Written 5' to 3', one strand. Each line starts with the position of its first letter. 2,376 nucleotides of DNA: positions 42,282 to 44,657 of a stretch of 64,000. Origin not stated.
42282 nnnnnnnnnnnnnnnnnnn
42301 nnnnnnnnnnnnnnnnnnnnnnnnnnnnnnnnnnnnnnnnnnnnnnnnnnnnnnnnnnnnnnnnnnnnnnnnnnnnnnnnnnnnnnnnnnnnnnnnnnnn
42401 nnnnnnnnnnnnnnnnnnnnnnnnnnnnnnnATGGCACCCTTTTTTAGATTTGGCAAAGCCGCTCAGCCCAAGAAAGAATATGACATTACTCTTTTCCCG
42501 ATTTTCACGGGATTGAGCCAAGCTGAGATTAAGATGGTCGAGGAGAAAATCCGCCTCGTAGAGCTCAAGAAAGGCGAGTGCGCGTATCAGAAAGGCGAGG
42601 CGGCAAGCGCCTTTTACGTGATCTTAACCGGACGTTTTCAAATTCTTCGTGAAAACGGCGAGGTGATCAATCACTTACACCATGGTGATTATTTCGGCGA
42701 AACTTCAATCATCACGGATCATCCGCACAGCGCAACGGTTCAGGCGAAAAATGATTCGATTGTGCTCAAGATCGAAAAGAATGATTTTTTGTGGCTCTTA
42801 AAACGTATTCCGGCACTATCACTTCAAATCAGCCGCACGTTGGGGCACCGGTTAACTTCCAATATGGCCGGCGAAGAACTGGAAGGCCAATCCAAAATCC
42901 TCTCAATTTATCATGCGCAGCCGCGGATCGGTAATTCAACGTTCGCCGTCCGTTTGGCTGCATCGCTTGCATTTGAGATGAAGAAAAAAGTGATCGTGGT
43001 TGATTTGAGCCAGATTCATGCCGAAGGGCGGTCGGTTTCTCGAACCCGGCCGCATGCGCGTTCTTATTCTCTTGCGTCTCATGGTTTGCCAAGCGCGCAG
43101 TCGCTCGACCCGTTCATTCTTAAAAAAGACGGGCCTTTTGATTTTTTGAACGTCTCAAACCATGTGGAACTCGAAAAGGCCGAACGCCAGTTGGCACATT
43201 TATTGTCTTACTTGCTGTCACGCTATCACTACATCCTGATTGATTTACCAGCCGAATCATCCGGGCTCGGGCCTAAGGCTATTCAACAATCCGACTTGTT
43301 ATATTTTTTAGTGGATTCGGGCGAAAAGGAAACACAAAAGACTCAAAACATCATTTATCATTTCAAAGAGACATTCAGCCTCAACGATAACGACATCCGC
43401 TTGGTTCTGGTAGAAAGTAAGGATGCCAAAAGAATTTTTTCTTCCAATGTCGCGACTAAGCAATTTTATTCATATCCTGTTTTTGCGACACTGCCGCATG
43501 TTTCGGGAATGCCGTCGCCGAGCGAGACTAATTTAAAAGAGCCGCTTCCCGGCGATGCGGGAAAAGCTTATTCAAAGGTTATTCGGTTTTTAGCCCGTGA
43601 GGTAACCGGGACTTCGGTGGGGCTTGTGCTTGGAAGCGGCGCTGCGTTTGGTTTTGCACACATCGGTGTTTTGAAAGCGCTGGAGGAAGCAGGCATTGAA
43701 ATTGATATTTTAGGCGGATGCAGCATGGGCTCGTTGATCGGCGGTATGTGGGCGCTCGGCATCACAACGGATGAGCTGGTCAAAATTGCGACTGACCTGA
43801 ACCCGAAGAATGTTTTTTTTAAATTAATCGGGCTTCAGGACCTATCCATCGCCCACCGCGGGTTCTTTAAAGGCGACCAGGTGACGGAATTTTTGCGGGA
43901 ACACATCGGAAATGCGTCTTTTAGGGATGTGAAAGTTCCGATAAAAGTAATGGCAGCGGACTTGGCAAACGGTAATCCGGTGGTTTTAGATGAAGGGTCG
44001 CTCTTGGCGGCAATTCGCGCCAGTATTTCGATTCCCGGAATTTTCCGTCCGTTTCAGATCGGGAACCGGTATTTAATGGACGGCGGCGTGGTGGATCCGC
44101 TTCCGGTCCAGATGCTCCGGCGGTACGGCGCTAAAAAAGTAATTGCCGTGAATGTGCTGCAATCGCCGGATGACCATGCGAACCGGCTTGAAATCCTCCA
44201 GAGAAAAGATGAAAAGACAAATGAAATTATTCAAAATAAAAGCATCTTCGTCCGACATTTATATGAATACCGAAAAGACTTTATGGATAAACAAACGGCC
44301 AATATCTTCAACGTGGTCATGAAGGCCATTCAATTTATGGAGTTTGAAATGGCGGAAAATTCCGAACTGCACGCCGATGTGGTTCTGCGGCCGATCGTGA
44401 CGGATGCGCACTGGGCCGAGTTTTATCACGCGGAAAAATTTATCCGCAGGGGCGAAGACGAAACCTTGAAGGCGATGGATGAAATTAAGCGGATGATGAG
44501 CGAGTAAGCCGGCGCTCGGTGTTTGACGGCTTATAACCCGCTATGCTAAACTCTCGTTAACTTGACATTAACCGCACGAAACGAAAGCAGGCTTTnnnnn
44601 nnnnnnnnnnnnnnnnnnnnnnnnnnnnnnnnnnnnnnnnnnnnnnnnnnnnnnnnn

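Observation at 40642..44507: Cyclic-nucleotide effector island: PilZ-YajQ-PilZ followed by a cNMP-binding patatin phospholipase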

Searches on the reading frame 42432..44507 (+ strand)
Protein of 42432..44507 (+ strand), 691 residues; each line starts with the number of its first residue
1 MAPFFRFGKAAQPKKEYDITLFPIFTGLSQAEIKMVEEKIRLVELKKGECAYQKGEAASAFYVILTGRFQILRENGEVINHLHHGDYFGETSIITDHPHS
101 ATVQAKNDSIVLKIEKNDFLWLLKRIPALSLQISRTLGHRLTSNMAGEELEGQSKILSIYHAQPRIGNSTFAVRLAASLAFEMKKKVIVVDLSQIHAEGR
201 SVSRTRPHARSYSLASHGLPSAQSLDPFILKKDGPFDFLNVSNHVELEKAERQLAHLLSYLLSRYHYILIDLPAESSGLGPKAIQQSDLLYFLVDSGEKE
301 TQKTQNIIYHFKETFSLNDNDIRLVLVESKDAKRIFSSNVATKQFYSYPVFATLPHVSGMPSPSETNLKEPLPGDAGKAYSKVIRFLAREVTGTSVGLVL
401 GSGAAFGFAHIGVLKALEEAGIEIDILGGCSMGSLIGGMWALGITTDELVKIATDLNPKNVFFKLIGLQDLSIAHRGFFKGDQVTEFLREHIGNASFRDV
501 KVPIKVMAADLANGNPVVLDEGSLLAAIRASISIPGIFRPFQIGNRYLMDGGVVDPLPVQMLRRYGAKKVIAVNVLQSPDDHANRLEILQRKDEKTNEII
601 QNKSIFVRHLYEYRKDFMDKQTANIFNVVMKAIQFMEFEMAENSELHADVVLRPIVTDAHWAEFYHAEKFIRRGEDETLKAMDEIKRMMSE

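Call 3: search_protein_families(library=pfam, proteins=[window:42432-44507:+], max_evalue=0.01)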
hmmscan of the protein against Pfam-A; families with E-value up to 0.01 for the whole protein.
window:42432-44507:+ (691 aa): 4 families
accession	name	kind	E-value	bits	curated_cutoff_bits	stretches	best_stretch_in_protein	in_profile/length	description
PF01734.28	Patatin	-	9e-33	114.5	27.7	1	398-562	1-190/191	Patatin-like phospholipase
PF00027.35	cNMP_binding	-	2.6e-20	72.6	27.5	1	43-125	2-88/89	Cyclic nucleotide-binding domain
PF13614.12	AAA_31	-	8.8e-06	26.2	27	1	155-293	2-146/177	AAA domain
PF06564.18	CBP_BcsQ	-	0.0087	16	21.3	0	235-295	83-146/234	Cellulose biosynthesis protein BcsQ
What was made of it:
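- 42885..43607 (+): ParA/MinD-type P-loop domain relic (aa ~152-392). The Walker A site reads P-R-I-G-N-S-T, so the lysine is lost. Pfam AAA_31 26.2 bits, just under the cut-off of 27 (call 3).
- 43617..44504 (+): Patatin / RssA-like phospholipase domain (aa ~396-690) with an intact oxyanion loop, Ser431 and Asp550. Pfam Patatin 114.5 bits (call 3).
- Checked: 42432-44507: cNMP_binding 72.6 bits and Patatin 114.5 bits (call 3).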

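Call 4: search_protein_families(library=ncbifam, proteins=[window:42432-44507:+], max_evalue=0.01)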
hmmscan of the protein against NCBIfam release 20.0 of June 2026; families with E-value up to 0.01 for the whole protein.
window:42432-44507:+ (691 aa): 12 families
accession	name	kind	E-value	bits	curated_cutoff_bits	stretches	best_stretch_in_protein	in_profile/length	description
NF007623.0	PRK10279.1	equivalog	2.4e-45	155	272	1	395-689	5-297/301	patatin-like phospholipase RssA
NF043045.1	T4SS_VpdC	equivalog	8.3e-09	34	1000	1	398-461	308-371/880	Dot/Icm T4SS effector VpdC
NF041163.2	encap_f2b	equivalog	1.1e-08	34.7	400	1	20-156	74-214/450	family 2B encapsulin nanocompartment shell protein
NF058543.1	ActPatMycb56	equivalog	1.3e-08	34.1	460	1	24-144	3-125/317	acetyltransferase Pat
NF008732.0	PRK11753.1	equivalog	7.6e-08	32.1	266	1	52-143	35-131/214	cAMP-activated global transcriptional regulator CRP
TIGR03896.1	cyc_nuc_ocin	subfamily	1.6e-07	31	161.05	1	24-136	145-261/317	bacteriocin-type transport-associated protein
NF041079.1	CBASS_lipase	equivalog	2e-05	24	200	1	412-519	18-130/317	CBASS cGAMP-activated phospholipase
NF007707.0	PRK10402.1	subfamily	0.00012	21.8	180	1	35-143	26-138/226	transcriptional regulator YeiL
NF053870.1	DS2_1_antiphage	equivalog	0.00014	21.3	400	1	398-526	3-125/299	anti-phage phospholipase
NF041546.1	ParA_partition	equivalog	0.00056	19.5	180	0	250-341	62-153/203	ParA family partition ATPase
TIGR03018.1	pepcterm_TyrKin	hypoth_equivalog_domain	0.00077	18.8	230.65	1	135-191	16-72/207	XrtA-associated tyrosine autokinase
NF008365.0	PRK11161.1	subfamily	0.0016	17.8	228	1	27-143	33-153/250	fumarate/nitrate reduction transcriptional regulator Fnr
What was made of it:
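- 43617..44504 (+): NCBIfam RssA gives 155 bits over the whole model, below the 272 cut-off (call 4).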

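Call 8: find_homologous_proteins(query=window:42432-44507:+, max_evalue=0.00001)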
Query window:42432-44507:+ (691 aa): 475 proteins with E <= 0.00001 among 8000 candidates; the best 120 are listed.
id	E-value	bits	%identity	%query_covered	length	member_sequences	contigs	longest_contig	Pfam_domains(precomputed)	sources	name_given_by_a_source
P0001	0.0e+0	1545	100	100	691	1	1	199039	PF13614.13,PF00027.36,PF01734.28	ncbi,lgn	-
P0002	0.0e+0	1267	81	100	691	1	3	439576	PF00027.36,PF01734.28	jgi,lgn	-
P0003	7.9e-241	819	54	100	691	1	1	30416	PF13614.13,PF00027.36,PF01734.28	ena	-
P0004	1.8e-234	798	52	100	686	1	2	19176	PF13614.13,PF00027.36,PF01734.28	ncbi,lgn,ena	-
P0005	2.5e-229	781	52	100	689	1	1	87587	PF13614.13,PF00027.36,PF01734.28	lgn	-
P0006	3.0e-226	771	52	100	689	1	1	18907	PF13614.13,PF00027.36,PF01734.28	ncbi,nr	ncbi:MAG: patatin-like phospholipase family protein [Candidatus Omnitrophica bacterium]|nr:patatin-l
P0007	4.0e-223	761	51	100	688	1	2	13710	PF13614.13,PF00027.36,PF01734.28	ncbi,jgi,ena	-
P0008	9.5e-216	736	49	100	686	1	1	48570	PF00027.36,PF01734.28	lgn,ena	-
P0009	7.0e-210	717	48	100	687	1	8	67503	PF13614.13,PF00027.36,PF01734.28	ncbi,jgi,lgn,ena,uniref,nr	ncbi:MAG: hypothetical protein COV74_05465 [Candidatus Omnitrophica bacterium CG11_big_fil_rev_8_21_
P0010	2.3e-187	642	47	100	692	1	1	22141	PF00027.36,PF01734.28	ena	-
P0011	1.0e-186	640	46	99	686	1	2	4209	PF00027.36,PF01734.28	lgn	-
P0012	7.0e-186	638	45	100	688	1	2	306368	PF00027.36,PF01734.28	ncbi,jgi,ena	-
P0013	4.1e-185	635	44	100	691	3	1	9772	PF00027.36,PF01734.28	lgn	-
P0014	2.0e-184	633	45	100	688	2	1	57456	PF00027.36,PF01734.28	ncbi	-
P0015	8.2e-183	627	44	100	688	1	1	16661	PF00027.36,PF01734.28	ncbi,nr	ncbi:MAG: patatin-like phospholipase family protein [Candidatus Omnitrophica bacterium]|nr:patatin-l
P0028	1.1e-174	601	43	100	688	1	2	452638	PF00027.36,PF01734.28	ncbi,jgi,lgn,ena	-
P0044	9.9e-160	551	40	100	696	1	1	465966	PF13614.13,PF00027.36,PF01734.28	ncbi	-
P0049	2.5e-155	537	41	100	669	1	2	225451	PF00027.36,PF01734.28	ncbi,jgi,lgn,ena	-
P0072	5.7e-147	509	39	100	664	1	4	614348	PF00027.36,PF01734.28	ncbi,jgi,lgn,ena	-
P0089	2.8e-143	497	37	100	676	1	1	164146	PF00027.36,PF01734.28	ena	-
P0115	1.0e-126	442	36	97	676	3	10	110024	PF00027.36,PF01734.28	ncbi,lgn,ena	-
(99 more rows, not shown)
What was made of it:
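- Taxon and family size: at least 120 full-length relatives; those that carry names are Omnitrophica/Omnitrophota (call 8). JGI labels relatives 'NTE family protein' (call 8).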

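Call 13: find_related_loci(query=A1, collection=genome_contigs, flank=6000)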
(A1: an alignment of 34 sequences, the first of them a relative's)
Query A1 (691 aa) in genome_contigs; peptide patterns used: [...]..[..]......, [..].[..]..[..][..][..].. (x = any residue, [..] = any of these).
600 stretches matched a pattern (row limit reached: there are more); 595 encode a relative of the query (tblastn E <= 1e-3); the best 80 are kept; 80 distinct loci.
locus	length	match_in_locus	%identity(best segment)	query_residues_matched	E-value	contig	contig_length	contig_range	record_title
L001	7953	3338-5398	40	5-689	8e-170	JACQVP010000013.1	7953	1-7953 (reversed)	MAG: Candidatus Omnitrophota bacterium isolate NC_groundwater_1466_Ag_S-0.65um_60_22 S_p65_S5_coassembly_k141_626434, wh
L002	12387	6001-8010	39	5-691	1e-150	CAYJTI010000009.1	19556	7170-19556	MAG TPA_asm: uncultured bacterium isolate ERP125453_co1_299 genome assembly, contig: NODE_2743_length_19556_cov_4.880314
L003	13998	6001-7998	36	22-689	7e-140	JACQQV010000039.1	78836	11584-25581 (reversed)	MAG: Candidatus Omnitrophota bacterium isolate NC_groundwater_1342_Ag_S-0.2um_51_121 S_p2_S4_coassembly_k141_2104203, wh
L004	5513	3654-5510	36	1-633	8e-122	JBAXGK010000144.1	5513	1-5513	MAG: Candidatus Omnitrophota bacterium isolate ELA295 MAG295_144, whole genome shotgun sequence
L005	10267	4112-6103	34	23-691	2e-118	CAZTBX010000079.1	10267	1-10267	MAG TPA_asm: uncultured Planctomycetia bacterium isolate binchicken_co203_12 genome assembly, contig: k141_3205549, whol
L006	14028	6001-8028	32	23-690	9e-111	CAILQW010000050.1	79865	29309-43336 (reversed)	MAG: Candidatus Omnitrophica bacterium isolate AM4_bin-704 genome assembly, contig: bin-704:50/67, whole genome shotgun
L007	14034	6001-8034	33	22-691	3e-110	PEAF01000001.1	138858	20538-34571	MAG: Candidatus Omnitrophota bacterium isolate MBPbin6 scaffold9, whole genome shotgun sequence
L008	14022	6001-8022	32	23-689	6e-102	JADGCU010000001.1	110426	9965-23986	MAG: Candidatus Omnitrophota bacterium isolate nXXbin4 nXX_bin4_NODE_10_length_110426_cov_7.878501, whole genome shotgun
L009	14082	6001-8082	30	22-689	3e-97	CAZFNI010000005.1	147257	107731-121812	MAG TPA_asm: uncultured Planctomycetales bacterium isolate SRP342105_co1_465 genome assembly, contig: NODE_118_length_14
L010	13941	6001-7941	31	23-689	4e-96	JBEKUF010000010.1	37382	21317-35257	MAG: Verrucomicrobiia bacterium isolate SPRUCE 575 SPRUCE_575_10, whole genome shotgun sequence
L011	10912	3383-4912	32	154-690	2e-76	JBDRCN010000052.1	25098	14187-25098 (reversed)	MAG: Candidatus Omnitrophota bacterium isolate MEGAHIT-group-1.186 k141_4231738, whole genome shotgun sequence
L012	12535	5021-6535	30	132-690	7e-69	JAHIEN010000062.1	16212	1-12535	MAG: Candidatus Omnitrophota bacterium isolate KR11_0.1_MetaG.mb.20 KR11_0.1_MetaG.mb.20_k141_595572, whole genome shotg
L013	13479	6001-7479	31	154-689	8e-69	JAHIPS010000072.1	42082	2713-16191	MAG: Candidatus Omnitrophota bacterium isolate KR13_S3.mb.80 KR13_S3.mb.80_k141_286304, whole genome shotgun sequence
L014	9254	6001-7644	25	12-687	3e-49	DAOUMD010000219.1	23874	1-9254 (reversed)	MAG TPA_asm: Anaerolineae bacterium isolate W31_78 k127_623429, whole genome shotgun sequence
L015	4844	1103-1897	35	385-682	5e-47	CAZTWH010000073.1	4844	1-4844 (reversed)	MAG TPA_asm: uncultured Dehalococcoidia bacterium isolate binchicken_co6_460 genome assembly, contig: NODE_23842_length_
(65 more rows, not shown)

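Call 17: find_encoding_contigs(protein=P0001, flank=10000, max_places=3)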
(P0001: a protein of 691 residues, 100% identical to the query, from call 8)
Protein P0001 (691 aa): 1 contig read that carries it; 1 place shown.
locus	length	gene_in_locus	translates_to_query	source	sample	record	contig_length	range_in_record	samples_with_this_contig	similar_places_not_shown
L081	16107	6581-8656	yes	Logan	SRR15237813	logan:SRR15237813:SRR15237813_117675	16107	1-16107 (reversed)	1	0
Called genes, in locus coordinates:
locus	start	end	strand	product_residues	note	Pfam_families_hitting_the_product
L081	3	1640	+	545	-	?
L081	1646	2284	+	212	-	PF10502:Peptidase_S26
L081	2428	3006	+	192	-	PF05036:SPOR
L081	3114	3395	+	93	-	-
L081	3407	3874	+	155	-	PF00583:Acetyltransf_1, PF13673:Acetyltransf_10, PF13508:Acetyltransf_7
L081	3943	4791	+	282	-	PF05036:SPOR (weak)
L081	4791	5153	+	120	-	PF07238:PilZ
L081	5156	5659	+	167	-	PF04461:YajQ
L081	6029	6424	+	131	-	PF07238:PilZ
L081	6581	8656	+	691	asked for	PF00027:cNMP_binding, PF13614:AAA_31 (faint), PF01734:Patatin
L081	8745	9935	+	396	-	PF00108:Thiolase_N, PF00109:ketoacyl-synt (weak), PF02803:Thiolase_C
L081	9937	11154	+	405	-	PF02737:3HCDH_N, PF00725:3HCDH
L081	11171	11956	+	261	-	PF00378:ECH_1, PF16113:ECH_2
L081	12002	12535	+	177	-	-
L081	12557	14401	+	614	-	PF00501:AMP-binding, PF23562:AMP-binding_C_3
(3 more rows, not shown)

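Call 19: find_encoding_contigs(protein=P0002, flank=8000, max_places=1)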
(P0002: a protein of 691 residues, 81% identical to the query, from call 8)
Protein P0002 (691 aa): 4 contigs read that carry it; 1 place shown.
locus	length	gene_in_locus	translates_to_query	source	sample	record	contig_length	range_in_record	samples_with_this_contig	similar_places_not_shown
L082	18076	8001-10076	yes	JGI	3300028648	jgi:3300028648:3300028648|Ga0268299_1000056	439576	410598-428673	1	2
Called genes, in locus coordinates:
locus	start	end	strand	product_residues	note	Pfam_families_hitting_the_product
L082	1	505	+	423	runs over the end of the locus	PF00675:Peptidase_M16, PF05193:Peptidase_M16_C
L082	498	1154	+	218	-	PF00834:Ribul_P_3_epim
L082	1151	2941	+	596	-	PF00009:GTP_EFTU, PF01926:MMR_HSR1 (faint), PF03144:GTP_EFTU_D2, PF00679:EFG_C, PF06421:LepA_C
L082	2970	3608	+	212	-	PF10502:Peptidase_S26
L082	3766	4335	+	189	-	PF05036:SPOR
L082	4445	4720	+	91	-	-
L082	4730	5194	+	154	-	PF13673:Acetyltransf_10, PF00583:Acetyltransf_1, PF13508:Acetyltransf_7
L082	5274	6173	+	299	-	PF05036:SPOR (weak)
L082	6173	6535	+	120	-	PF07238:PilZ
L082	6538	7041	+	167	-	PF04461:YajQ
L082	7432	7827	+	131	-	PF07238:PilZ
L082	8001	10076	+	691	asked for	PF00027:cNMP_binding, PF01734:Patatin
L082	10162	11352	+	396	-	PF00108:Thiolase_N, PF00109:ketoacyl-synt (weak), PF02803:Thiolase_C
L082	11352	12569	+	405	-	PF02737:3HCDH_N, PF00725:3HCDH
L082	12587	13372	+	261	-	PF00378:ECH_1, PF16113:ECH_2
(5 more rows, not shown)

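Call 20: find_encoding_contigs(protein=P0009, flank=8000, max_places=1)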
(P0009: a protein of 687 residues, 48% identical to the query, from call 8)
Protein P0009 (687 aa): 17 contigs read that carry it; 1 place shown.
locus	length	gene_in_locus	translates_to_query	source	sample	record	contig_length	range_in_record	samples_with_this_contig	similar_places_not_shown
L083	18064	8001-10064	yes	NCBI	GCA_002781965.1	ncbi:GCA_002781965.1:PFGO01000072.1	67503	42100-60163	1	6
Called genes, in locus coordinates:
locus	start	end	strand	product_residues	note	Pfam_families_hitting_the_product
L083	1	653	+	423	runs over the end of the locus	PF00675:Peptidase_M16, PF05193:Peptidase_M16_C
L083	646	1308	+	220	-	PF00834:Ribul_P_3_epim, PF00215:OMPdecase (faint)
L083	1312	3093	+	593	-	PF00009:GTP_EFTU, PF01926:MMR_HSR1 (faint), PF03144:GTP_EFTU_D2, PF22042:EF-G_D2, PF00679:EFG_C, PF06421:LepA_C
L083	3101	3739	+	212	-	PF10502:Peptidase_S26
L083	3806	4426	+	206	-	PF05036:SPOR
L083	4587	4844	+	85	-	-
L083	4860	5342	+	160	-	PF00583:Acetyltransf_1, PF13673:Acetyltransf_10 (weak), PF13508:Acetyltransf_7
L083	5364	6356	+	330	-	PF05036:SPOR (weak)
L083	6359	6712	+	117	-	PF07238:PilZ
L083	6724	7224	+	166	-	PF04461:YajQ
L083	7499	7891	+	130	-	PF07238:PilZ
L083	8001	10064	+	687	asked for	PF00027:cNMP_binding, PF13614:AAA_31 (weak), PF01734:Patatin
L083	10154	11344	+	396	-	PF00108:Thiolase_N, PF00109:ketoacyl-synt (weak), PF02803:Thiolase_C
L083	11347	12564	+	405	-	PF02737:3HCDH_N, PF00725:3HCDH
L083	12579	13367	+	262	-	PF00378:ECH_1, PF16113:ECH_2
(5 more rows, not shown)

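Call 21: find_encoding_contigs(protein=P0012, flank=8000, max_places=1)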
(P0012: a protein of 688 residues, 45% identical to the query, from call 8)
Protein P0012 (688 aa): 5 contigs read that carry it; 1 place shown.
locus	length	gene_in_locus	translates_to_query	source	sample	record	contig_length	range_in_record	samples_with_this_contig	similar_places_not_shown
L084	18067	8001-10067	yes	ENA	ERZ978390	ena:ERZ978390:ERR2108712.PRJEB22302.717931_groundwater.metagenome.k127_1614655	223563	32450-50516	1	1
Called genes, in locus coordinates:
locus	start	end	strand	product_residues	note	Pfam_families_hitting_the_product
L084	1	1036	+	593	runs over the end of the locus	PF00009:GTP_EFTU, PF03144:GTP_EFTU_D2, PF22042:EF-G_D2 (weak), PF00679:EFG_C, PF06421:LepA_C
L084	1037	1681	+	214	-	PF10502:Peptidase_S26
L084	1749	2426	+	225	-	PF05036:SPOR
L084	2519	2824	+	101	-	-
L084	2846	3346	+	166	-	PF13420:Acetyltransf_4, PF00583:Acetyltransf_1, PF13673:Acetyltransf_10, PF13508:Acetyltransf_7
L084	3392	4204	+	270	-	PF05036:SPOR (weak)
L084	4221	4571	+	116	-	PF07238:PilZ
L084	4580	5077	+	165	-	PF04461:YajQ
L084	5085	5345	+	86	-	PF17830:STI1-HOP_DP (faint)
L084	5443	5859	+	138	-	PF01894:YjbQ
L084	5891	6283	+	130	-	PF07238:PilZ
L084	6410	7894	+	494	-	PF00370:FGGY_N, PF02782:FGGY_C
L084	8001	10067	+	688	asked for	PF00027:cNMP_binding, PF01734:Patatin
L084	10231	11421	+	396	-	PF00108:Thiolase_N, PF00109:ketoacyl-synt, PF02803:Thiolase_C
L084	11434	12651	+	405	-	PF01210:NAD_Gly3P_dh_N (weak), PF02737:3HCDH_N, PF00725:3HCDH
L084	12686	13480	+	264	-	PF00378:ECH_1, PF16113:ECH_2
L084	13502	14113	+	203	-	-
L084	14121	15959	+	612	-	PF00501:AMP-binding, PF23562:AMP-binding_C_3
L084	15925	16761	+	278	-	PF00561:Abhydrolase_1, PF12146:Hydrolase_4, PF20408:Abhydrolase_11 (faint), PF12697:Abhydrolase_6, PF02129:Peptidase_S15 (weak)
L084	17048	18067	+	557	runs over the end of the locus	PF00795:CN_hydrolase, PF02540:NAD_synthase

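Call 22: find_encoding_contigs(protein=P0028, flank=8000, max_places=1)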
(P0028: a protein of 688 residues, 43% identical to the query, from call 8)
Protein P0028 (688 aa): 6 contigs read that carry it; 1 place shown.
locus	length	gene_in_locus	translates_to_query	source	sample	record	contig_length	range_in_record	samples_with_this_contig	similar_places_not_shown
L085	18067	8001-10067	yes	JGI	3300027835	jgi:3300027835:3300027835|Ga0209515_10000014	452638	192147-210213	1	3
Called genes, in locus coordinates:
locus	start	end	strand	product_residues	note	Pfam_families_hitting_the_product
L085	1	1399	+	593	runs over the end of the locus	PF00009:GTP_EFTU, PF03144:GTP_EFTU_D2, PF22042:EF-G_D2, PF00679:EFG_C, PF06421:LepA_C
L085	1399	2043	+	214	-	PF10502:Peptidase_S26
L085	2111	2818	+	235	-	PF05036:SPOR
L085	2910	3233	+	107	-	-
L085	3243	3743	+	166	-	PF13420:Acetyltransf_4, PF00583:Acetyltransf_1, PF13673:Acetyltransf_10, PF13508:Acetyltransf_7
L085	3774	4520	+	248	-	PF05036:SPOR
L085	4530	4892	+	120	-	PF07238:PilZ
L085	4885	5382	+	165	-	PF04461:YajQ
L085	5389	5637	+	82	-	PF17830:STI1-HOP_DP (faint)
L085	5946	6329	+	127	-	PF07238:PilZ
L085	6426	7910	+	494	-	PF00370:FGGY_N, PF02782:FGGY_C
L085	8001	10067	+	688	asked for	PF00027:cNMP_binding, PF01734:Patatin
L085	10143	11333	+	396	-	PF00108:Thiolase_N, PF00109:ketoacyl-synt (weak), PF02803:Thiolase_C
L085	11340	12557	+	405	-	PF02737:3HCDH_N, PF00725:3HCDH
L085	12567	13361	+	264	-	PF00378:ECH_1, PF16113:ECH_2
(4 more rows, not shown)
